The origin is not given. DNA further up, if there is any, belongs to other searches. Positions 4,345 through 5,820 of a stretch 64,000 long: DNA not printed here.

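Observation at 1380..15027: Minus-strand glycan locus: Gmd plus a ColD/E1-type His-variant PLP 3-dehydratase plus three Fcl/ColC paralogs, pointing to a 3,6-dideoxyhexose (colitose-like) GDP-sugar pathway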

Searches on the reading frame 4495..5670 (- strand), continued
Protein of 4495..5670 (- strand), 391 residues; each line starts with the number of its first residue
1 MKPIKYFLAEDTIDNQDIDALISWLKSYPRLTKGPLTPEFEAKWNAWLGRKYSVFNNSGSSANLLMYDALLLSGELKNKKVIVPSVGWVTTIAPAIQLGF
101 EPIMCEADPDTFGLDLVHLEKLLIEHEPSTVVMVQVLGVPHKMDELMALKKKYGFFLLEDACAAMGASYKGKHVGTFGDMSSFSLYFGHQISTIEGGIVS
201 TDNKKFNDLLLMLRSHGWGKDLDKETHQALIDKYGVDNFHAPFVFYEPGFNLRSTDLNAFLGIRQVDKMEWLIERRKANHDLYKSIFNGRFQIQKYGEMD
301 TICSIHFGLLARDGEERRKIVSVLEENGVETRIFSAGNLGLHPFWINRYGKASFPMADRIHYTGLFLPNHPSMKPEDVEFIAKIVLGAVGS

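Call 25: find_related_loci(query=window:4495-5670:-, collection=genome_contigs, flank=10000)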
Query window:4495-5670:- (391 aa) in genome_contigs; peptide patterns used: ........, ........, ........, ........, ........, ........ (x = any residue, [..] = any of these).
114 stretches matched a pattern; 89 encode a relative of the query (tblastn E <= 1e-3); the best 80 are kept; 80 distinct loci.
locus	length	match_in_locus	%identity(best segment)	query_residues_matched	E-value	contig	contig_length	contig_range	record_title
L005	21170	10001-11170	80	1-390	0e+0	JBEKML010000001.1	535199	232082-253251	MAG: Minisyncoccia bacterium isolate SPRUCE 393 SPRUCE_393_1, whole genome shotgun sequence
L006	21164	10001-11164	80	2-389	0e+0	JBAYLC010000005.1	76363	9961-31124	MAG: Candidatus Paceibacterota bacterium isolate SO_2016_GW1_94 scaffold00751_OW334_2016, whole genome shotgun sequence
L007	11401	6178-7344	77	1-389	0e+0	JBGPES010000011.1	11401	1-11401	MAG: Candidatus Paceibacteria bacterium isolate OBJ_0618_7090110_85 k141_3579546_length_11401_cov_9.0000, whole genome s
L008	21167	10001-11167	78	1-389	0e+0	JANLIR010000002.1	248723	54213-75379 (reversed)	MAG: Candidatus Wolfebacteria bacterium isolate S40-20 k99_361655, whole genome shotgun sequence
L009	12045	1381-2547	77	1-389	0e+0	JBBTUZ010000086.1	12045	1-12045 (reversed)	MAG: Patescibacteria group bacterium isolate H32-bin045_1 H32_bin045_1_000000000086, whole genome shotgun sequence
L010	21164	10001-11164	77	4-391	0e+0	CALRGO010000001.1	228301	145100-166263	MAG: Parcubacteria group bacterium isolate AH-24oct19-277 genome assembly, contig: AH-24oct19-C17, whole genome shotgun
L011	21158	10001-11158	76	4-389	0e+0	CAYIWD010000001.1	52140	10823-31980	MAG TPA_asm: uncultured Candidatus Saccharibacteria bacterium isolate ERP119705_co3_600 genome assembly, contig: NODE_48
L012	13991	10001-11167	77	1-389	0e+0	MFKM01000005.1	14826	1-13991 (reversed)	MAG: Candidatus Jorgensenbacteria bacterium RIFCSPLOWO2_12_FULL_42_11 rifcsplowo2_12_scaffold_13973, whole genome shotgu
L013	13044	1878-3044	76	1-389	0e+0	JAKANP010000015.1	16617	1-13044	MAG: bacterium isolate WY5.bin78 NODE_5640_length_16617_cov_1.600121, whole genome shotgun sequence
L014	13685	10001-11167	75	1-389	0e+0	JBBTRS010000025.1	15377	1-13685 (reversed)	MAG: Patescibacteria group bacterium isolate H52-bin014_1 H52_bin014_1_000000000025, whole genome shotgun sequence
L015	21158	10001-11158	73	4-389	0e+0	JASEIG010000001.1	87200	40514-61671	MAG: Patescibacteria group bacterium isolate Yes70-43 NODE_1_length_87200_cov_8.370256, whole genome shotgun sequence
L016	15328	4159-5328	72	1-390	0e+0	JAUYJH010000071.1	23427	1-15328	MAG: Deltaproteobacteria bacterium isolate C24_metabat.bin.128 C24_k141_774536, whole genome shotgun sequence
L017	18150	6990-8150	74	4-390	0e+0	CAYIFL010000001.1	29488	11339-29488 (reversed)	MAG TPA_asm: uncultured Candidatus Saccharibacteria bacterium isolate ERP119705_co18_686 genome assembly, contig: NODE_1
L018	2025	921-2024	77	4-371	0e+0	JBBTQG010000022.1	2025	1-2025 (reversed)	MAG: Patescibacteria group bacterium isolate H43-bin185_1 H43_bin185_1_000000000022, whole genome shotgun sequence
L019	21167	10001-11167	72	1-389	0e+0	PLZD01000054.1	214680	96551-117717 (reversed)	MAG: Elusimicrobia bacterium isolate palsa_1176 73.20120700_P3D.185_contig_4911, whole genome shotgun sequence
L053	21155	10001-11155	66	5-389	4e-180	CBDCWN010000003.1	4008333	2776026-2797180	MAG: Nitrospira sp. isolate 61b56bea-e7e9-4285-8415-397755951a0b genome assembly, contig: chromosome_2, whole genome sho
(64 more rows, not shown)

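Call 42: search_protein_families(library=ncbifam, proteins=[L005:3379-4407:+, L005:15617-16621:+, L053:13114-14184:+, L053:14181-14951:+, L053:17687-19525:+, L053:11158-12111:+, L053:14962-16170:+, L053:19536-21155:+, L005:6037-7242:+, L005:5012-6052:+], max_evalue=0.00001)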
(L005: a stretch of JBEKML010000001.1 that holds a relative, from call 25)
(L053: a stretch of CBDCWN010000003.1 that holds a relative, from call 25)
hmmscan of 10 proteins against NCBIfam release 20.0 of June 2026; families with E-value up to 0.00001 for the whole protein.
L005:3379-4407:+ (342 aa): 11 families
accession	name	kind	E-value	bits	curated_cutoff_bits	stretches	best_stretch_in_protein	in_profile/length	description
NF049969.1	GlMnHpPKinHddA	equivalog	1.2e-38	133.4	600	1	3-297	4-310/338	D-glycero-D-manno-heptose 7-phosphate kinase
NF009948.0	PRK13412.1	equivalog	2.2e-27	95.2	721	1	77-290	719-934/974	bifunctional fucokinase/fucose-1-phosphate guanylyltransferase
TIGR00549.1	mevalon_kin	equivalog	6e-23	81.7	163.05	1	33-290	22-276/276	mevalonate kinase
NF003036.0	PRK03926.1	equivalog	1.6e-17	63.6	403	1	84-304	73-280/302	mevalonate kinase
NF003006.0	PRK03817.1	equivalog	9.5e-16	57.7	443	1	2-213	2-209/352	galactokinase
NF001816.0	PRK00555.1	equivalog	5e-14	52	509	1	89-176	94-181/363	galactokinase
TIGR01920.1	Shik_kin_archae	equivalog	1.6e-09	37.5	126.85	1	55-133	38-116/266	shikimate kinase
TIGR00131.1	gal_kin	equivalog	1.5e-08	34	226.65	0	84-156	108-180/388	galactokinase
NF040725.1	panto_kin_Meth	equivalog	1.1e-06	27.9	380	1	51-172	52-167/286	pantoate kinase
NF003472.0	PRK05101.1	equivalog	1.2e-06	27.7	499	0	85-156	111-182/382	galactokinase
NF003705.0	PRK05322.1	equivalog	9.6e-06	24.5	385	0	82-157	108-183/388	galactokinase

L005:15617-16621:+ (334 aa): 13 families
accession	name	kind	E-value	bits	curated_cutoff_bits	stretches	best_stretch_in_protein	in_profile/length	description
NF049969.1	GlMnHpPKinHddA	equivalog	1.1e-42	146.7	600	1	2-303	3-315/338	D-glycero-D-manno-heptose 7-phosphate kinase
NF009948.0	PRK13412.1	equivalog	9.2e-32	109.7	721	1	63-304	704-948/974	bifunctional fucokinase/fucose-1-phosphate guanylyltransferase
TIGR00549.1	mevalon_kin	equivalog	2.6e-19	69.8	163.05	1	27-289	16-274/276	mevalonate kinase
NF003006.0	PRK03817.1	equivalog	8.1e-16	57.9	443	1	86-204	86-198/352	galactokinase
NF003036.0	PRK03926.1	equivalog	1.7e-15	56.9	403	1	84-306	72-281/302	mevalonate kinase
TIGR00131.1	gal_kin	equivalog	1.4e-13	50.5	226.65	1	82-159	105-182/388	galactokinase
NF001816.0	PRK00555.1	equivalog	3.5e-12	46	509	1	217-306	251-338/363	galactokinase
NF003705.0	PRK05322.1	equivalog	1.8e-09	36.9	385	0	83-161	108-186/388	galactokinase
NF003472.0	PRK05101.1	equivalog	4.1e-08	32.5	499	0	86-161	111-186/382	galactokinase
NF002288.1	PRK01212.1-4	equivalog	1.5e-07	30.8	194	1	75-161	64-149/303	homoserine kinase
TIGR01920.1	Shik_kin_archae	equivalog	6e-07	29.1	126.85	1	75-162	57-144/266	shikimate kinase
TIGR00191.1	thrB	equivalog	1.3e-06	27.5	168.25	1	74-160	66-146/304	homoserine kinase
NF040957.1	Arch_PMK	equivalog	6.5e-06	25.9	500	1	99-306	91-299/316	phosphomevalonate kinase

L053:13114-14184:+ (356 aa): 9 families
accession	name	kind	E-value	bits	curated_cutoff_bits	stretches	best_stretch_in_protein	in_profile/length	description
NF049969.1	GlMnHpPKinHddA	equivalog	8.9e-36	124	600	1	2-300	3-311/338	D-glycero-D-manno-heptose 7-phosphate kinase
NF009948.0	PRK13412.1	equivalog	1.5e-21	75.9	721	1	77-302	718-945/974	bifunctional fucokinase/fucose-1-phosphate guanylyltransferase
TIGR00549.1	mevalon_kin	equivalog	4.6e-17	62.4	163.05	1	27-291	16-275/276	mevalonate kinase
NF003036.0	PRK03926.1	equivalog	1.8e-14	53.5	403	1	74-305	63-279/302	mevalonate kinase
NF003006.0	PRK03817.1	equivalog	1.4e-12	47.3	443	1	4-171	4-171/352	galactokinase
TIGR00131.1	gal_kin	equivalog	3.8e-10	39.2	226.65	0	206-302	264-359/388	galactokinase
NF001816.0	PRK00555.1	equivalog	3.1e-09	36.3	509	1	221-303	254-334/363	galactokinase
NF003705.0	PRK05322.1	equivalog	3e-08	32.8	385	0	73-152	93-177/388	galactokinase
NF003472.0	PRK05101.1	equivalog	7.7e-08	31.6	499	0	73-156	94-181/382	galactokinase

L053:14181-14951:+ (256 aa): 27 families (the best 25 are shown)
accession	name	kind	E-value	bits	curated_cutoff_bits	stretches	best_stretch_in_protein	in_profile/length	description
NF052502.1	man1P_GTase_Rv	exception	3.7e-44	151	440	1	10-230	2-225/352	mannose-1-phosphate guanylyltransferase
NF049965.1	GlMnHpPGnyltfHddC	equivalog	3.2e-30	105.4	300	1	12-232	4-218/221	D-glycero-D-manno-heptose 1-phosphate guanosyltransferase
TIGR03992.1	Arch_glmU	subfamily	2.8e-26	92.3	292.1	1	11-190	3-177/393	bifunctional sugar-1-phosphate nucleotidylyltransferase/acetyltransferase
NF045761.1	NAMPUrTaseMurU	equivalog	1.9e-23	83.5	250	1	12-231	4-223/226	N-acetylmuramate alpha-1-phosphate uridylyltransferase MurU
NF041313.1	UDPGP_AglF_Halo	equivalog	3.3e-22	79.1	400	1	12-186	4-179/234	UTP--glucose-1-phosphate uridylyltransferase AglF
TIGR02623.1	G1P_cyt_trans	equivalog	1.7e-20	73.6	300.25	2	11-74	3-66/255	glucose-1-phosphate cytidylyltransferase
TIGR01208.1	rmlA_long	equivalog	8.6e-19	67.6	320.25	1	12-194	3-187/353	glucose-1-phosphate thymidylyltransferase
NF045697.1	MurNAcPUrMurU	equivalog_domain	2.1e-18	66.6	370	1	12-191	1-185/229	N-acetylmuramate alpha-1-phosphate uridylyltransferase MurU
TIGR02091.1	glgC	equivalog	1.6e-14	53.8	424.9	1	12-189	4-206/364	glucose-1-phosphate adenylyltransferase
NF041173.1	Sug_nt_acttase_Thmprot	equivalog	8.6e-13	48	600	1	12-188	4-175/405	bifunctional sugar-1-phosphate nucleotidylyltransferase/acetyltransferase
TIGR01173.1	glmU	equivalog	3.2e-12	46.1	366.85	1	11-188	3-179/452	bifunctional UDP-N-acetylglucosamine diphosphorylase/glucosamine-1-phosphate N-acetyltransferase GlmU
NF002023.0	PRK00844.1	subfamily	4e-11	42.4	458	1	12-184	10-206/408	glucose-1-phosphate adenylyltransferase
NF010934.1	PRK14354.1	equivalog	1.7e-10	40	450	1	12-188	3-179/447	bifunctional UDP-N-acetylglucosamine diphosphorylase/glucosamine-1-phosphate N-acetyltransferase GlmU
NF001947.0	PRK00725.1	subfamily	5.5e-10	38.6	470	1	11-189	19-223/426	glucose-1-phosphate adenylyltransferase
NF010933.0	PRK14353.1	equivalog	1.6e-09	36.9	505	1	7-185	4-183/453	bifunctional UDP-N-acetylglucosamine diphosphorylase/glucosamine-1-phosphate N-acetyltransferase GlmU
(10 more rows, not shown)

L053:17687-19525:+ (612 aa): 52 families (the best 25 are shown)
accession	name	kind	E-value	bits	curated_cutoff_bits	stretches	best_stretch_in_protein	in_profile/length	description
TIGR00118.1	acolac_lg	equivalog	5.9e-121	404.7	538.35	1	3-560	2-540/557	biosynthetic-type acetolactate synthase large subunit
NF004919.0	PRK06276.1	equivalog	1.7e-107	360.2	866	1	3-556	2-540/582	acetolactate synthase large subunit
NF006524.0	PRK08978.1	equivalog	3.8e-104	348.9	738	1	5-558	4-528/548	acetolactate synthase 2 catalytic subunit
NF004710.0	PRK06048.1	equivalog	4.8e-104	348.8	976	1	2-558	8-541/561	acetolactate synthase large subunit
NF005651.0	PRK07418.1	subfamily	4e-99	332.5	942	1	5-556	22-561/617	acetolactate synthase large subunit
NF005824.0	PRK07710.1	equivalog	9.3e-99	331.3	976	1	4-556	19-550/573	acetolactate synthase large subunit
NF005860.0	PRK07789.1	equivalog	4e-96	322.7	881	1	4-553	36-577/615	acetolactate synthase large subunit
NF005584.0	PRK07282.1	equivalog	6.3e-95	318.8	970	1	5-562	13-548/566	acetolactate synthase large subunit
NF005228.0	PRK06725.1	equivalog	8.2e-95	318.1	991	1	4-558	18-549/571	acetolactate synthase large subunit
NF005058.0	PRK06466.1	equivalog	8.3e-95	318.4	951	1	2-564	4-558/574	acetolactate synthase 3 large subunit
NF006016.1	PRK08155.1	equivalog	1e-94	318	870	1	4-556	5-534/554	acetolactate synthase large subunit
NF005039.0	PRK06456.1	equivalog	3.5e-90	303.1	868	1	1-556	1-546/572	acetolactate synthase large subunit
NF006319.0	PRK08527.1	equivalog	1.4e-89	301.1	905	1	4-561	6-545/565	acetolactate synthase large subunit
NF006581.0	PRK09107.1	equivalog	1.8e-88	297.4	974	1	4-564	13-563/595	acetolactate synthase 3 large subunit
NF006525.0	PRK08979.1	equivalog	5.3e-84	282.6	1084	1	2-563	4-555/572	acetolactate synthase 3 large subunit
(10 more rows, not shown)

L053:11158-12111:+ (317 aa): 6 families
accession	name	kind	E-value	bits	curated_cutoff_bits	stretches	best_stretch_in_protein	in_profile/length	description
NF047922.1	GDPFucSynFcl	equivalog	5.5e-50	170.5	500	1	5-300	6-305/308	GDP-L-fucose synthase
TIGR01181.1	dTDP_gluc_dehyt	equivalog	4.6e-12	45.7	365.1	1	29-303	54-318/321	dTDP-glucose 4,6-dehydratase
TIGR01179.1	galE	equivalog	2.2e-08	33.3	262.3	1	30-295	52-324/332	UDP-glucose 4-epimerase GalE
TIGR04180.1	EDH_00030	hypoth_equivalog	1.2e-07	31.1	475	1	30-272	54-283/297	NAD-dependent 4,6-dehydratase LegB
NF007582.0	PRK10217.1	equivalog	1.7e-07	30.6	698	1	33-297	59-332/355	dTDP-glucose 4,6-dehydratase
NF007490.0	PRK10084.1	subfamily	1.4e-06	27.5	649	0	33-89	58-113/361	dTDP-glucose 4,6-dehydratase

L053:14962-16170:+ (402 aa): 65 families (the best 25 are shown)
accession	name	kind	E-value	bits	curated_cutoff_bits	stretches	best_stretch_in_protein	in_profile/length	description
NF041091.1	asp_aminotase_Arch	equivalog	4.9e-59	200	550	1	28-388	14-371/376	aspartate aminotransferase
NF041364.1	GntC_guanitoxin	equivalog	1.3e-56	192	415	1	45-389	2-354/356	guanitoxin biosynthesis PLP-dependent (S)-gamma-hydroxy-L-arginine cyclodehydratase GntC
NF004770.0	PRK06108.1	subfamily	1.4e-54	185.4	422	1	46-390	41-390/396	pyridoxal phosphate-dependent aminotransferase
NF006514.0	PRK08960.1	equivalog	4.9e-51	173.8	554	1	15-390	6-383/388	pyridoxal phosphate-dependent aminotransferase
NF004975.0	PRK06348.1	equivalog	4.7e-46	157.5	549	1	36-383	24-374/384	pyridoxal phosphate-dependent aminotransferase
NF005305.0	PRK06836.1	equivalog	4.2e-45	154.7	376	1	37-390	30-389/396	pyridoxal phosphate-dependent aminotransferase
NF006488.0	PRK08912.1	equivalog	4.3e-45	154.3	498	1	46-392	31-384/387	aminotransferase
NF005744.0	PRK07568.1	subfamily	3.1e-44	151.4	389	1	14-384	3-382/398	pyridoxal phosphate-dependent aminotransferase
NF005816.0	PRK07682.1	equivalog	2.3e-43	148.3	620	1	42-389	30-380/390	aminotransferase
NF005817.0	PRK07683.1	equivalog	3.7e-42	144.4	575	1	43-389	30-378/387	aminotransferase A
NF005732.0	PRK07550.1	equivalog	2.5e-41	142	366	1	50-377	41-372/389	aminotransferase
NF004621.0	PRK05957.1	equivalog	6.5e-41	140.3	498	1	52-389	38-380/389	pyridoxal phosphate-dependent aminotransferase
NF005588.0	PRK07309.1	equivalog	2.3e-40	138.7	576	1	43-389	32-383/391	pyridoxal phosphate-dependent aminotransferase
NF005601.0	PRK07337.1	equivalog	2.8e-39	135.4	496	1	14-391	8-391/394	pyridoxal phosphate-dependent aminotransferase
TIGR03540.1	DapC_direct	equivalog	2.9e-38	131.8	593.25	1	28-388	15-380/383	LL-diaminopimelate aminotransferase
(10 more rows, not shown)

L053:19536-21155:+ (540 aa): 0 families

L005:6037-7242:+ (401 aa): 33 families (the best 25 are shown)
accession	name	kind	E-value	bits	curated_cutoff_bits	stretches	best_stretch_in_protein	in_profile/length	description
NF006506.0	PRK08942.1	equivalog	1.6e-51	174.4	178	1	240-388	3-150/182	D-glycero-beta-D-manno-heptose 1,7-bisphosphate 7-phosphatase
TIGR01656.1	Histidinol-ppas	subfamily_domain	1e-40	139.1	84.15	1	241-383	1-143/149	histidinol-phosphate phosphatase domain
NF050049.1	HBPPhtaseGmhB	domain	1.7e-35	122.3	250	1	240-385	3-143/171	D-glycero-alpha-D-manno-heptose-1,7-bisphosphate 7-phosphatase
TIGR00213.1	GmhB_yaeD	subfamily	8.1e-34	116.8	149.6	1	241-381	2-145/176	D-glycero-beta-D-manno-heptose 1,7-bisphosphate 7-phosphatase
TIGR01662.1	HAD-SF-IIIA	subfamily_domain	5.3e-31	107.6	44.6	1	241-384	1-137/141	HAD-IIIA family hydrolase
NF052502.1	man1P_GTase_Rv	exception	1.4e-27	96.5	440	1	7-222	2-214/352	mannose-1-phosphate guanylyltransferase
NF005264.0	PRK06769.1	equivalog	1.8e-27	96.2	217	1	241-389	5-140/175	HAD-IIIA family hydrolase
TIGR03992.1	Arch_glmU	subfamily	4.7e-27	94.9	292.1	1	7-148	2-138/393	bifunctional sugar-1-phosphate nucleotidylyltransferase/acetyltransferase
NF045761.1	NAMPUrTaseMurU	equivalog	6.3e-27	94.9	250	1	7-156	2-158/226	N-acetylmuramate alpha-1-phosphate uridylyltransferase MurU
NF003937.0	PRK05446.1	equivalog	7.5e-25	87.7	443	1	240-387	3-150/355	bifunctional histidinol-phosphatase/imidazoleglycerol-phosphate dehydratase HisB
NF041313.1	UDPGP_AglF_Halo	equivalog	1.6e-24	86.6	400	1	7-138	2-132/234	UTP--glucose-1-phosphate uridylyltransferase AglF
TIGR02623.1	G1P_cyt_trans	equivalog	5.1e-24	85.1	300.25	2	85-230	101-238/255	glucose-1-phosphate cytidylyltransferase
NF049965.1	GlMnHpPGnyltfHddC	equivalog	4.8e-23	82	300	1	6-122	1-116/221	D-glycero-D-manno-heptose 1-phosphate guanosyltransferase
TIGR01261.1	hisB_Nterm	equivalog_domain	2.5e-22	79.1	140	1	241-386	2-147/161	histidinol-phosphatase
TIGR01208.1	rmlA_long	equivalog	1.3e-20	73.6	320.25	1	8-148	2-143/353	glucose-1-phosphate thymidylyltransferase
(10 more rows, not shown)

L005:5012-6052:+ (346 aa): 17 families
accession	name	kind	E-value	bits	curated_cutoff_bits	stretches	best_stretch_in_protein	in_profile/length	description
TIGR01179.1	galE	equivalog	9.5e-20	70.7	262.3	1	3-262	1-279/332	UDP-glucose 4-epimerase GalE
NF042422.1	oxyalk_red_OleD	equivalog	3e-19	69.6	580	1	3-234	2-228/329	2-alkyl-3-oxoalkanoate reductase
TIGR04180.1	EDH_00030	hypoth_equivalog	2.9e-18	65.9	475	1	4-238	1-238/297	NAD-dependent 4,6-dehydratase LegB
TIGR03466.1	HpnA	hypoth_equivalog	7.4e-17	61.2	367.65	1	3-174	2-173/327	hopanoid-associated sugar epimerase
NF042423.1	oxyalk_red_Shew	equivalog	1.3e-10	40.8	580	1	2-175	9-178/331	2-alkyl-3-oxoalkanoate reductase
TIGR02197.1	heptose_epim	equivalog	8.4e-10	38.3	274.6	1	4-239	1-243/316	ADP-glyceromanno-heptose 6-epimerase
TIGR01214.1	rmlD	equivalog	3.9e-09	36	224.05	1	3-182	1-163/285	dTDP-4-dehydrorhamnose reductase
TIGR01746.1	Thioester-redct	subfamily_domain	5.7e-09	35.7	213.35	1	90-218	110-242/371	thioester reductase domain-containing protein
TIGR02622.1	CDP_4_6_dhtase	equivalog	1.3e-08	34.4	278.45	1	2-327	5-350/352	CDP-glucose 4,6-dehydratase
NF011728.1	PRK15181.1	equivalog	1.6e-08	34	760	1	2-221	16-247/348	Vi polysaccharide biosynthesis UDP-N-acetylglucosaminuronic acid C-4 epimerase TviC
NF052578.1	StrlDmthSdmBMthl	equivalog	8.3e-08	32.3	600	1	4-212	3-211/328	sterol demethylase protein SdmB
NF008872.0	PRK11908.1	equivalog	1.5e-07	30.8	294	1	1-254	1-268/349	bifunctional UDP-4-keto-pentose/UDP-xylose synthase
NF007956.0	PRK10675.1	subfamily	3.5e-07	29.6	394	0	3-243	2-267/338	UDP-glucose 4-epimerase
NF058621.1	DiazavRedAvaA7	equivalog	5.8e-07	29.4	400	1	3-226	2-222/304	3-diazoavenalumate denitrifying reductase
NF043036.1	ErythonDh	equivalog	2e-06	27.3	325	1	3-150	2-157/321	D-erythronate dehydrogenase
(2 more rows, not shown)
